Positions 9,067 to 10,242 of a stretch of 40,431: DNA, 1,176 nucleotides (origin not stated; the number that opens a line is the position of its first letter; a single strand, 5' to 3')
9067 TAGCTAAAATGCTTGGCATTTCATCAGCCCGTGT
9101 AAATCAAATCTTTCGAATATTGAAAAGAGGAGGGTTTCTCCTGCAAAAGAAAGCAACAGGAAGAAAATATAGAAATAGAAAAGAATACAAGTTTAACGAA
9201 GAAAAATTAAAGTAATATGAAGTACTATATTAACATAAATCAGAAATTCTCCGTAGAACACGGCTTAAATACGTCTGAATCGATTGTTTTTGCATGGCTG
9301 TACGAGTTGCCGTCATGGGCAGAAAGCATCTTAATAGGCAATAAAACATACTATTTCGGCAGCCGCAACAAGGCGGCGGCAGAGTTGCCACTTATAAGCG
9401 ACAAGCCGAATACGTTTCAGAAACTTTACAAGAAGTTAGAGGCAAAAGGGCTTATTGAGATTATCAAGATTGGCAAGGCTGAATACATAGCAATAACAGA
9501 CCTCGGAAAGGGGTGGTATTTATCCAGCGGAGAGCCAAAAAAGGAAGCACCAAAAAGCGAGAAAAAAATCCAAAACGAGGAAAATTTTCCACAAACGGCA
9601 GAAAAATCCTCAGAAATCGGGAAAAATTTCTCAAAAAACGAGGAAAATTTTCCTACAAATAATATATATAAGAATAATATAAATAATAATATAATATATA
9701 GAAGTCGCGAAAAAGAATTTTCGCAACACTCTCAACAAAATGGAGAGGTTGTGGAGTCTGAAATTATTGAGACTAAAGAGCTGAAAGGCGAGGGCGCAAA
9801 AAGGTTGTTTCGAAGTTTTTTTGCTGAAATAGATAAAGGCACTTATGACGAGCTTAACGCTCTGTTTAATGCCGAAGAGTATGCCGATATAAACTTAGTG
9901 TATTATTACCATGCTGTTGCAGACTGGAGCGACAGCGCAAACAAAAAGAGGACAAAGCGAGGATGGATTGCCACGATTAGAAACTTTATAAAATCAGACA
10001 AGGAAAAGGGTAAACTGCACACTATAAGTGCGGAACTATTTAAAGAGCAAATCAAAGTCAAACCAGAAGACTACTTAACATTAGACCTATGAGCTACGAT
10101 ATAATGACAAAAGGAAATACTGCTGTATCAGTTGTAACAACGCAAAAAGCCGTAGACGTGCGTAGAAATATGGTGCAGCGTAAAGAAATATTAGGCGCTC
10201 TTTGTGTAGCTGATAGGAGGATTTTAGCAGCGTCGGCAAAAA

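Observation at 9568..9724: Iteron / AT-rich / palindrome module inside the putative initiator gene, duplicated 6 kb upstream in non-coding DNA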

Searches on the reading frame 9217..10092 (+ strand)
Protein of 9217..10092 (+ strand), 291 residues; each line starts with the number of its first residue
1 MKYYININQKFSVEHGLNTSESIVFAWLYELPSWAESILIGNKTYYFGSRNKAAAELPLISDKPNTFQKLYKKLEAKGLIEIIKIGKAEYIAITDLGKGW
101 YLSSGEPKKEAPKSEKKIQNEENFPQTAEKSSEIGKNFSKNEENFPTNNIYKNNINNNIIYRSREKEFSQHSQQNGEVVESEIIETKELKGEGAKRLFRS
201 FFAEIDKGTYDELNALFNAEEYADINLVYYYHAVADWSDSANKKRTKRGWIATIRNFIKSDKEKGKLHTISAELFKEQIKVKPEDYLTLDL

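Call 7: search_protein_families(library=pfam, proteins=[window:9217-10092:+], max_evalue=0.01)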
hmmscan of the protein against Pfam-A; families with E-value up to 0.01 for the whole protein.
window:9217-10092:+ (291 aa): 1 family
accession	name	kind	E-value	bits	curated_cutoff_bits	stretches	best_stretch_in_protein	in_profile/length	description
PF22665.2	DUF6293_C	-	0.00041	21.2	27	1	69-101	66-98/101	DUF6293 C-terminal winged helix domain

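Call 8: search_protein_families(library=phrogs, proteins=[window:9217-10092:+], max_evalue=0.001)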
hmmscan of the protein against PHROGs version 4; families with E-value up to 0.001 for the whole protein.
window:9217-10092:+ (291 aa): 3 families
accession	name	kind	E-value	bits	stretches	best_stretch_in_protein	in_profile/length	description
phrog_11527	-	unknown function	1.6e-24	88.1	1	1-183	1-190/333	-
phrog_25527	-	unknown function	4.5e-17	63.3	1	1-148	1-143/293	-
phrog_6969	-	unknown function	4.2e-10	40.7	1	219-270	152-203/216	-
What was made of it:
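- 9217..10092 (+): Initiator gene (291 aa). It has an N-terminal winged-helix domain (residues 1-101), a disordered linker (103-196) and a helical C-terminal domain (197-291). Matches phrog_11527 (call 8).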

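Call 11: search_dna_similar(query=window:9217-10092:+, collection=phages, mode=protein)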
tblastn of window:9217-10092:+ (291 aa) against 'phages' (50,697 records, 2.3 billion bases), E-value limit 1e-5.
Records with a match: 133; places in all: 133; records where one place covers at least 80% of the query: 13.
Best place of each record, by identity: 60-80% 1; <60% 132.
By first word of the organism name: Flavobacterium 78; Pseudomonas 36; Parabacteroides 6; Psychrobacter 2; Mannheimia 2; Bacteroides 2; Croceibacter 2; Bacteriophage 1; Bacillus 1; Pseudoalteromonas 1; and 2 more.
By host as written in the record: Flavobacterium columnare 62; - 22; Pseudomonas aeruginosa 16; Pseudomonas aeruginosa PAO1 4; Parabacteroides distasonis DA691 3; Pseudomonas sp. 2; Pseudomonas aeruginosa HIM-6 2; Flavobacterium columnare B185 2; and 15 more.
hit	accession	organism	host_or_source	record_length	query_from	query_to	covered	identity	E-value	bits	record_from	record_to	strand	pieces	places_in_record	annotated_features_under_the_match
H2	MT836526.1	Bacteriophage sp.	human fecal samples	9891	1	291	100%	73.5%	1e-122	391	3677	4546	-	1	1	record has no annotation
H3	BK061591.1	Pseudomonas phage vB_PaeP-D14S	Pseudomonas aeruginosa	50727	1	247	85%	28.6%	1e-14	80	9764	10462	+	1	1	phage replication protein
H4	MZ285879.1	Pseudomonas phage PA8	Pseudomonas aeruginosa PAO1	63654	1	247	85%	28.2%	2e-14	79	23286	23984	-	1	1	hypothetical protein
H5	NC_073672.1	Pseudomonas phage PA8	Pseudomonas aeruginosa PAO1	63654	1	247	85%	28.2%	2e-14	79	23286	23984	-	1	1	hypothetical protein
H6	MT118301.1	Pseudomonas phage Epa33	Pseudomonas sp.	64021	1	247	85%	28.2%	2e-14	79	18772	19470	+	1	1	hypothetical protein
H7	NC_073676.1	Pseudomonas phage Epa33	Pseudomonas sp.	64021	1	247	85%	28.2%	2e-14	79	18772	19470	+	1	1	hypothetical protein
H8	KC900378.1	Pseudomonas phage LKA5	Pseudomonas aeruginosa PAO1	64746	1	247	85%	28.2%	2e-14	79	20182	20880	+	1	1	hypothetical protein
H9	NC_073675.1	Pseudomonas phage LKA5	Pseudomonas aeruginosa PAO1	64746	1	247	85%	28.2%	2e-14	79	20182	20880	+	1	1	hypothetical protein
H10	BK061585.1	Pseudomonas phage vB_PaeP-D14I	Pseudomonas aeruginosa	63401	1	247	85%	27.1%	1e-15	83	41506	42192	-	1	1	phage replication initiation protein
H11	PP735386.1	Pseudomonas phage vB_PaeP-F1Pa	Pseudomonas aeruginosa ATCC 15692 (PAO1)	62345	1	247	85%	27.0%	2e-15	82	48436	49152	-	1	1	hypothetical protein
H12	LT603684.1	Pseudomonas phage phiC725A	-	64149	1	247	85%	26.7%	3e-15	82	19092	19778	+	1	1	putative replication protein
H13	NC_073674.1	Pseudomonas phage phiC725A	-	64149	1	247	85%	26.7%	3e-15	82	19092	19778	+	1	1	putative replication protein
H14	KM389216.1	Pseudomonas phage F_ET605sp/Pa1651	-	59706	1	247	85%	26.4%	7e-15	81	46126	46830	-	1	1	record has no annotation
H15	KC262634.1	Pseudomonas phage H66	Pseudomonas aeruginosa HIM-6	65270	1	147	51%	31.8%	2e-14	79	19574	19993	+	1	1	hypothetical protein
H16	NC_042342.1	Pseudomonas phage H66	Pseudomonas aeruginosa HIM-6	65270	1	147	51%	31.8%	2e-14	79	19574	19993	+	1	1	hypothetical protein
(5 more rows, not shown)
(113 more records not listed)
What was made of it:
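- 9217..10092 (+): tblastn hits are annotated as replication proteins in F116-like phages (call 11).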

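Call 13: find_related_loci(query=window:9217-10092:+, collection=viral_contigs, flank=10000)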
Query window:9217-10092:+ (291 aa) in viral_contigs; peptide patterns used: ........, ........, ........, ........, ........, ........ (x = any residue, [..] = any of these).
35 stretches matched a pattern; 1 encode a relative of the query (tblastn E <= 1e-3); 1 distinct loci.
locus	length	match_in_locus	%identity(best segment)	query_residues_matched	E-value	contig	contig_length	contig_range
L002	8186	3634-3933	57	1-100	7e-36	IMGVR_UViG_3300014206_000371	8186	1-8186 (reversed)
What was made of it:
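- Tried and rejected: It returned one distant locus only (call 13).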

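Call 18: find_homologous_proteins(query=window:9217-10092:+)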
Query window:9217-10092:+ (291 aa): 58 proteins with E <= 0.001 among 1216 candidates.
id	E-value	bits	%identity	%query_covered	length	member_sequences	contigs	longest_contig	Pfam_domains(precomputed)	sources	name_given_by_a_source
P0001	7.7e-175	598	94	100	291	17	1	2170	-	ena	-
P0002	3.7e-167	573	89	100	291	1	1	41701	-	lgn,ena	-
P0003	7.4e-167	572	88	100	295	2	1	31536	-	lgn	-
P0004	5.4e-148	510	81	100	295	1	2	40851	PF22665.4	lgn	-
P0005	1.0e-139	483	78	100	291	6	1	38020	-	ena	-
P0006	4.1e-139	481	79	100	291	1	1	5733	-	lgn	-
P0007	1.3e-138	479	79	100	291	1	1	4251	-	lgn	-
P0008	6.2e-138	477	79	100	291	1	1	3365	-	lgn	-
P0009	8.0e-138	477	78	100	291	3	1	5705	-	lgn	-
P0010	8.1e-138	477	78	100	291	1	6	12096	-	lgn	-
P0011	2.1e-137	475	78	100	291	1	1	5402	-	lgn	-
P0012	2.5e-137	475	78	100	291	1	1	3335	-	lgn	-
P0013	3.4e-137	475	78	100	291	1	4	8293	-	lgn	-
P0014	6.0e-137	474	78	100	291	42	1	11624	-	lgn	-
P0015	8.4e-137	473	78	100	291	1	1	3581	-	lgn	-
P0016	2.0e-136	472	77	100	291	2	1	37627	-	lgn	-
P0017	7.8e-136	470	76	100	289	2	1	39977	-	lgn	-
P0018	7.9e-136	470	75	100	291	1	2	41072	-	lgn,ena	-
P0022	6.3e-132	457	75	100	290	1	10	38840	-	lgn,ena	-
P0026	6.4e-36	142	34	96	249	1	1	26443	-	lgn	-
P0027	1.5e-30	125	47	54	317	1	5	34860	-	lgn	-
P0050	3.2e-20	91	32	91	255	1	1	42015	PF13730.13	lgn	-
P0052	1.3e-18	86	47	35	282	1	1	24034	PF09524.16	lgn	-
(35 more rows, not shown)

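Call 20: find_encoding_contigs(protein=P0002, flank=10000, max_places=2)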
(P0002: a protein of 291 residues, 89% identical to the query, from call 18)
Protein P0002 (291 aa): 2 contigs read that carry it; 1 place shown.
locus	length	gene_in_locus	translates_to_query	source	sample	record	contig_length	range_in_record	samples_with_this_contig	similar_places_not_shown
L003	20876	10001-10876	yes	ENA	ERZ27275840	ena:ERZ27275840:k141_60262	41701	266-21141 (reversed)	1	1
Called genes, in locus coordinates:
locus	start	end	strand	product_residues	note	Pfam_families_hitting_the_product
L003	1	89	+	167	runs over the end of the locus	-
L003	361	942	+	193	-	PF01520:Amidase_3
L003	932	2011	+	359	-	-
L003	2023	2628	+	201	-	PF20186:DUF6549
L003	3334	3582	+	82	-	-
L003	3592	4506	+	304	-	PF01507:PAPS_reduct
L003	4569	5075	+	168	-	-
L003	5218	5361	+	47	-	-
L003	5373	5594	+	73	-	-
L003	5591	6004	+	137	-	-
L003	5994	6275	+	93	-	-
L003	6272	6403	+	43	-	-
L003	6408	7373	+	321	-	-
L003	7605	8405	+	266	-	PF02498:Bro-N, PF03374:ANT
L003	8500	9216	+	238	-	PF18897:Gp3-like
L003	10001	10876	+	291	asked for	-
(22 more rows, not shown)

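Call 21: find_encoding_contigs(protein=P0004, flank=10000, max_places=2)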
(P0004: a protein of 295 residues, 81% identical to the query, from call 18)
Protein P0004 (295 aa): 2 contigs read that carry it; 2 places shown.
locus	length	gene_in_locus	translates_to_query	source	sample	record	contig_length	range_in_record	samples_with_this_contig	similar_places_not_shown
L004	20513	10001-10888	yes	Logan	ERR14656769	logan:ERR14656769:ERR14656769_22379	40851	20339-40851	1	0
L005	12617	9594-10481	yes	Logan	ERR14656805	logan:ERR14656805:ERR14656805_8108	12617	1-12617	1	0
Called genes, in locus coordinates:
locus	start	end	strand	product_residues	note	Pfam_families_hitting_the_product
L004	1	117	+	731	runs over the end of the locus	-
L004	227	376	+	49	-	-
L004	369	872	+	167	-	-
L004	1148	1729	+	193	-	PF01520:Amidase_3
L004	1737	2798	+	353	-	-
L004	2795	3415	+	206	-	PF20186:DUF6549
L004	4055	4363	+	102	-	-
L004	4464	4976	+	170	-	-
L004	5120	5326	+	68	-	-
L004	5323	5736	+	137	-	-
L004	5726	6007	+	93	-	-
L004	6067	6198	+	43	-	-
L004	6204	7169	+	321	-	-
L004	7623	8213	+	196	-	PF02498:Bro-N (weak), PF03374:ANT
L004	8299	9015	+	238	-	PF18897:Gp3-like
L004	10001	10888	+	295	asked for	PF22665:WHD_DUF6293 (faint)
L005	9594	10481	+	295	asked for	PF22665:WHD_DUF6293 (faint)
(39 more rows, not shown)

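Call 22: find_encoding_contigs(protein=P0005, flank=10000, max_places=2)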
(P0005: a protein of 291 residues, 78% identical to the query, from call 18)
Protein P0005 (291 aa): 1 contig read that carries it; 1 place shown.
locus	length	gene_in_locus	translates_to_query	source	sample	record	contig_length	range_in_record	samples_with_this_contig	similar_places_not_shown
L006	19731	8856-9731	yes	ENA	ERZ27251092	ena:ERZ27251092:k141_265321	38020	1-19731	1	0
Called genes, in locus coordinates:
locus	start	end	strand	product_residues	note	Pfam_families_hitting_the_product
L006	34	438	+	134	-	-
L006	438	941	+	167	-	-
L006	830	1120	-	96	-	-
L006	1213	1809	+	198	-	PF01520:Amidase_3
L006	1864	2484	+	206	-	PF20186:DUF6549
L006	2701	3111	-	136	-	-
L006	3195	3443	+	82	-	-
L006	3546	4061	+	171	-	-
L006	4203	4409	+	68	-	-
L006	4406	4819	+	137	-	-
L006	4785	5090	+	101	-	-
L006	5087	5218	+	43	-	-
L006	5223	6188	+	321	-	-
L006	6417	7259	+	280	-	PF02498:Bro-N, PF03374:ANT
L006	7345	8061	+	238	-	PF18897:Gp3-like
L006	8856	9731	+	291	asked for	-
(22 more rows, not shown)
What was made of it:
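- It packages by headful, with an Sf6-type small terminase in relatives (call 22).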

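Call 23: find_encoding_contigs(protein=P0016, flank=10000, max_places=1)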
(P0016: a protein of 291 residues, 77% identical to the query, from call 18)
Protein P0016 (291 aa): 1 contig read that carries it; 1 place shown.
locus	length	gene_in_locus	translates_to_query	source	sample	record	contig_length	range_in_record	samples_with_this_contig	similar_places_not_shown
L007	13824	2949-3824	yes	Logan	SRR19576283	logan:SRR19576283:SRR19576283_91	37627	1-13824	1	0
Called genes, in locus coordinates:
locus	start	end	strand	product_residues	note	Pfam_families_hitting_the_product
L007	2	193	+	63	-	?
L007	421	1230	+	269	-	PF02498:Bro-N, PF03374:ANT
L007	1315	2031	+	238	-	PF18897:Gp3-like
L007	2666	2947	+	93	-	PF13545:HTH_Crp_2 (weak)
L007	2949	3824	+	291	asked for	-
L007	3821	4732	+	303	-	-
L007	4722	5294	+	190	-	-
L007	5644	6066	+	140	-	-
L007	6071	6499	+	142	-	-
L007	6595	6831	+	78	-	-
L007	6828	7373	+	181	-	-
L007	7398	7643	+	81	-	-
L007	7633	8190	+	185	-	-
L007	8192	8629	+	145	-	-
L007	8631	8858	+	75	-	-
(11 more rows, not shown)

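Call 24: find_encoding_contigs(protein=P0017, flank=10000, max_places=1)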
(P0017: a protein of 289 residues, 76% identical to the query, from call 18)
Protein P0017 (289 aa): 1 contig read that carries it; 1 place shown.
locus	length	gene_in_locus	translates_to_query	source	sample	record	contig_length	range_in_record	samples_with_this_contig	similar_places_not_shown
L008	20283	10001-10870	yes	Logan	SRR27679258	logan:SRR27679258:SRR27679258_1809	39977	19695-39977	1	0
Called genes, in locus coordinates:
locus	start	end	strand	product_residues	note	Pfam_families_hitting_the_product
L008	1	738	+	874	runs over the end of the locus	-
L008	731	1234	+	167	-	-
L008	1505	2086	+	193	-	PF01520:Amidase_3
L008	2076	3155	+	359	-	-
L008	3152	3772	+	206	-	PF20186:DUF6549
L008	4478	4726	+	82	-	-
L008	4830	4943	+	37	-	-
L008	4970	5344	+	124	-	-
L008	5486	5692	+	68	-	-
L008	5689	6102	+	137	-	-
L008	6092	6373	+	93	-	-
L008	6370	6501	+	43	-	-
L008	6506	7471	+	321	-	-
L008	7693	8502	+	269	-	PF02498:Bro-N, PF03374:ANT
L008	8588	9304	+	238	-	PF18897:Gp3-like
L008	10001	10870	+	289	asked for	-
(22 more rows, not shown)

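Call 25: find_encoding_contigs(protein=P0018, flank=10000, max_places=1)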
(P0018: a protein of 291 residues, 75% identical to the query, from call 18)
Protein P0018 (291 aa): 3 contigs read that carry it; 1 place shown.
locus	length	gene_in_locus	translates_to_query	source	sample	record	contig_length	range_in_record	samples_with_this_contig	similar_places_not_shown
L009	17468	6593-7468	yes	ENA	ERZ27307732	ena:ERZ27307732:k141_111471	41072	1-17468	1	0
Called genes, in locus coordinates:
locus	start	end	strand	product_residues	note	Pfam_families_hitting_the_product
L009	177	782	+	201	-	PF20186:DUF6549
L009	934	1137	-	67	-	-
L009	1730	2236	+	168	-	-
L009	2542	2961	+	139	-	-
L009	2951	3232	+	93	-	-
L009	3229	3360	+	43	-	-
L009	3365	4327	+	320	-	-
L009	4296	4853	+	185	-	PF02498:Bro-N, PF03374:ANT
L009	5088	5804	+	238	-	PF18897:Gp3-like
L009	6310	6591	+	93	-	PF13545:HTH_Crp_2 (weak)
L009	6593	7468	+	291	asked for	-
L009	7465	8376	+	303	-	-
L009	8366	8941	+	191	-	-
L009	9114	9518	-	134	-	PF01797:Y1_Tnp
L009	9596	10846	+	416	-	PF12323:HTH_OrfB_IS605, PF01385:OrfB_IS605, PF07282:Cas12f1-like_TNB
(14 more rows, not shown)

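Call 26: find_encoding_contigs(protein=P0022, flank=10000, max_places=2)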
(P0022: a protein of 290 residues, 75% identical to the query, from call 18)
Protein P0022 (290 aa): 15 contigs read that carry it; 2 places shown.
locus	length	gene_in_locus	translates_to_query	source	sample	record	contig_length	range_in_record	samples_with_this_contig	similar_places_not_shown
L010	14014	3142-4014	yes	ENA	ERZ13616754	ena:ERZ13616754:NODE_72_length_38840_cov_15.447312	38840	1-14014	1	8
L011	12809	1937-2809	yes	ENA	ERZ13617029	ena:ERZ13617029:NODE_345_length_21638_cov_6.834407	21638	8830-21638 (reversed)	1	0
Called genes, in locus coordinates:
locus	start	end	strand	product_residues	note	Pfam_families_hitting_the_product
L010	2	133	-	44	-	?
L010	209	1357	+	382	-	PF01385:OrfB_IS605, PF07282:Cas12f1-like_TNB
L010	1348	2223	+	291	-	PF18897:Gp3-like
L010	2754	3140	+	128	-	PF13545:HTH_Crp_2 (weak)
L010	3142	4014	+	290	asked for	-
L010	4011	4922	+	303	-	-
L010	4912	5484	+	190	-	-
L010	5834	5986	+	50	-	-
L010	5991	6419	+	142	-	-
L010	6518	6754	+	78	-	-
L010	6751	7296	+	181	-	-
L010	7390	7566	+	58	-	-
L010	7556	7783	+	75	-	-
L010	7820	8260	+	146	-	-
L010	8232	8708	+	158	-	-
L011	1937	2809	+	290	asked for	-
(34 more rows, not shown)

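Call 29: search_dna_similar(query=window:9217-10092:+, collection=phages, mode=protein, rows=spread, max_rows=60)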
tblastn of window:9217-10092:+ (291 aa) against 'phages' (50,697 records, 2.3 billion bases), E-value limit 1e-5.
Records with a match: 133; places in all: 133; records where one place covers at least 80% of the query: 13.
Best place of each record, by identity: 60-80% 1; <60% 132.
By first word of the organism name: Flavobacterium 78; Pseudomonas 36; Parabacteroides 6; Psychrobacter 2; Mannheimia 2; Bacteroides 2; Croceibacter 2; Bacteriophage 1; Bacillus 1; Pseudoalteromonas 1; and 2 more.
By host as written in the record: Flavobacterium columnare 62; - 22; Pseudomonas aeruginosa 16; Pseudomonas aeruginosa PAO1 4; Parabacteroides distasonis DA691 3; Pseudomonas sp. 2; Pseudomonas aeruginosa HIM-6 2; Flavobacterium columnare B185 2; and 15 more.
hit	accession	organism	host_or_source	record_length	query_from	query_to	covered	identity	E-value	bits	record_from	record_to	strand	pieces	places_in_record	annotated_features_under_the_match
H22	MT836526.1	Bacteriophage sp.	human fecal samples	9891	1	291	100%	73.5%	1e-122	391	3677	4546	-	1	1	record has no annotation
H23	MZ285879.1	Pseudomonas phage PA8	Pseudomonas aeruginosa PAO1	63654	1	247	85%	28.2%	2e-14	79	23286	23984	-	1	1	hypothetical protein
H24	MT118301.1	Pseudomonas phage Epa33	Pseudomonas sp.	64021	1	247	85%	28.2%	2e-14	79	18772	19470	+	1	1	hypothetical protein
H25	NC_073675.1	Pseudomonas phage LKA5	Pseudomonas aeruginosa PAO1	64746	1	247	85%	28.2%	2e-14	79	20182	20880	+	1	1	hypothetical protein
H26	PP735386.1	Pseudomonas phage vB_PaeP-F1Pa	Pseudomonas aeruginosa ATCC 15692 (PAO1)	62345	1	247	85%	27.0%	2e-15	82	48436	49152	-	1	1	hypothetical protein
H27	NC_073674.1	Pseudomonas phage phiC725A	-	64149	1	247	85%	26.7%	3e-15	82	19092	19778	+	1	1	putative replication protein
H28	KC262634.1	Pseudomonas phage H66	Pseudomonas aeruginosa HIM-6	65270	1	147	51%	31.8%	2e-14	79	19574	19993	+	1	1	hypothetical protein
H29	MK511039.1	Pseudomonas phage vB_Pae_CF24a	Pseudomonas aeruginosa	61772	1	147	51%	31.8%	2e-14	79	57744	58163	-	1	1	hypothetical protein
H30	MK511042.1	Pseudomonas phage vB_Pae_CF126a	Pseudomonas aeruginosa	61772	1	147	51%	31.8%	2e-14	79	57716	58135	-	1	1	hypothetical protein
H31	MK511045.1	Pseudomonas phage vB_Pae_BR208a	Pseudomonas aeruginosa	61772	1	147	51%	31.8%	2e-14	79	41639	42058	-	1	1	hypothetical protein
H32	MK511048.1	Pseudomonas phage vB_Pae_BR320a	Pseudomonas aeruginosa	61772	1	147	51%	31.8%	2e-14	79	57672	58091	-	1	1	hypothetical protein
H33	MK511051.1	Pseudomonas phage vB_Pae_BR181a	Pseudomonas aeruginosa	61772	1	147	51%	31.8%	2e-14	79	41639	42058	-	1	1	hypothetical protein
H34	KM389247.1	Pseudomonas phage JBD90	-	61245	1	147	51%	31.8%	2e-14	79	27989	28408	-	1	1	record has no annotation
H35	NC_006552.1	Pseudomonas phage F116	Pseudomonas aeruginosa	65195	1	147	51%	31.8%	2e-14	79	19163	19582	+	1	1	hypothetical protein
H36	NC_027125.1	Flavobacterium phage FCL-2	Flavobacterium columnare B185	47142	1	100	34%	46.0%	6e-21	98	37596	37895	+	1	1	hypothetical protein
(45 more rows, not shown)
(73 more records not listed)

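Call 40: find_encoding_contigs(protein=P0027, flank=10000, max_places=1)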
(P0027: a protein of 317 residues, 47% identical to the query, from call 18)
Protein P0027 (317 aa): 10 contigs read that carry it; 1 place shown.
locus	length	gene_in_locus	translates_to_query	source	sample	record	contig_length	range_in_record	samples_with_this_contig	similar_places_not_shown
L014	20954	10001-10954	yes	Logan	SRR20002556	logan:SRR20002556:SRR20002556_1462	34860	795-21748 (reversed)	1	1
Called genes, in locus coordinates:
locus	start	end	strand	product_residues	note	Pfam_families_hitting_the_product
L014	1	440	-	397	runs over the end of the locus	-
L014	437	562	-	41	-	-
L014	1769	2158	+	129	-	-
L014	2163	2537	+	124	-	-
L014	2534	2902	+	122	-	-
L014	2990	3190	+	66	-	-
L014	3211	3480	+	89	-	-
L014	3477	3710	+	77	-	-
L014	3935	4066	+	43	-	-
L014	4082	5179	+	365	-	PF00712:DNA_pol3_beta, PF02767:DNA_pol3_beta_2 (faint), PF02768:DNA_pol3_beta_3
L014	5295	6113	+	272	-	PF01555:N6_N4_Mtase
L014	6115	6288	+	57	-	-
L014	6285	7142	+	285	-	-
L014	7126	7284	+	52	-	-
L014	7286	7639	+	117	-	-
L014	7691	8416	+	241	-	-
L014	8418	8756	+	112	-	-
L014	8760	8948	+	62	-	-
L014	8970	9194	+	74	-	-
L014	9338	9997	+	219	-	-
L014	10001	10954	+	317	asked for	-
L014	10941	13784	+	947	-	PF13155:Toprim_2 (weak), PF03796:DnaB_C, PF13481:AAA_25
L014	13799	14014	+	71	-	-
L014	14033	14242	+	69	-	-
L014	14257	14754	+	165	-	-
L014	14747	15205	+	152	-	-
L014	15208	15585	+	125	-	-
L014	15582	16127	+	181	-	PF20647:DUF6808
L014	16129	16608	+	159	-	-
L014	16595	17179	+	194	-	-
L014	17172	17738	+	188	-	-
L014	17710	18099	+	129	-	-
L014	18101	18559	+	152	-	PF11753:DUF3310 (faint)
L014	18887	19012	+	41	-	-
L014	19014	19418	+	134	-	-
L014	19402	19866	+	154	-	-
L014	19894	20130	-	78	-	-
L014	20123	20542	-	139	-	-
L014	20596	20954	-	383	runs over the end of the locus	?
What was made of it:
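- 9217..10092 (+): In locus L014 the homologue is followed by a Toprim plus DnaB_C primase-helicase (call 40).
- One homologue is followed by a primase-helicase (call 40).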

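Call 41: find_encoding_contigs(protein=P0026, flank=10000, max_places=1)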
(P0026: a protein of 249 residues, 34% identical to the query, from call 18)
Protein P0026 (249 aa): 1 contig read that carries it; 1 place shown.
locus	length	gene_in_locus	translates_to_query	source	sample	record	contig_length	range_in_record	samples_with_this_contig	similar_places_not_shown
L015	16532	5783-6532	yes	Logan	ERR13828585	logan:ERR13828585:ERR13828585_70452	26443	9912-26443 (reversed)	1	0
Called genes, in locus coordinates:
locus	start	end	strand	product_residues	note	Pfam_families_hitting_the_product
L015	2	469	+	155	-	?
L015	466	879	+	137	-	PF27050:Phage_P22_Y8K6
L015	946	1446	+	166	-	PF07463:NUMOD4, PF13392:HNH_3 (weak)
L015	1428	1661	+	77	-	-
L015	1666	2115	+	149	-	-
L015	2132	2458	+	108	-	-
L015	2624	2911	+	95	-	-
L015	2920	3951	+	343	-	-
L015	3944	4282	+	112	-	-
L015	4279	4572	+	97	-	-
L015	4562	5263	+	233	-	PF18897:Gp3-like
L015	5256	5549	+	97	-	-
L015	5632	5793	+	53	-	-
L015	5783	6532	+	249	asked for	-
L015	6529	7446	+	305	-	-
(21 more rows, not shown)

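Call 42: find_encoding_contigs(protein=P0052, flank=10000, max_places=1)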
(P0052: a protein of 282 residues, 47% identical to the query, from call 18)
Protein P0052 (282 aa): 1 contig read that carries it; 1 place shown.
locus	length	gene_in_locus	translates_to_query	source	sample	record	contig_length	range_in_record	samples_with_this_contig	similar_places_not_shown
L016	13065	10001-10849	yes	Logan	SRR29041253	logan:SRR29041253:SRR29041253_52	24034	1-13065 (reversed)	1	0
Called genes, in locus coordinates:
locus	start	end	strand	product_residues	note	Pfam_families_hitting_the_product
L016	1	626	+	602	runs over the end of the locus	-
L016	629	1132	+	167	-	-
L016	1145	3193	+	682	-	PF00801:PKD, PF18911:PKD_4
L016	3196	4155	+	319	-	-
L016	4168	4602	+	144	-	PF07087:DUF1353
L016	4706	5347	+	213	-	-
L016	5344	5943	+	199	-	PF01520:Amidase_3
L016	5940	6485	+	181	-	-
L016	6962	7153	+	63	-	-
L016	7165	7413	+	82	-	-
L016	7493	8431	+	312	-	PF03837:RecT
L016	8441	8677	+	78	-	-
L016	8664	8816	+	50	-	-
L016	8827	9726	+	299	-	-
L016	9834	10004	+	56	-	-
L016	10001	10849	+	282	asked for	PF09524:Phg_2220_C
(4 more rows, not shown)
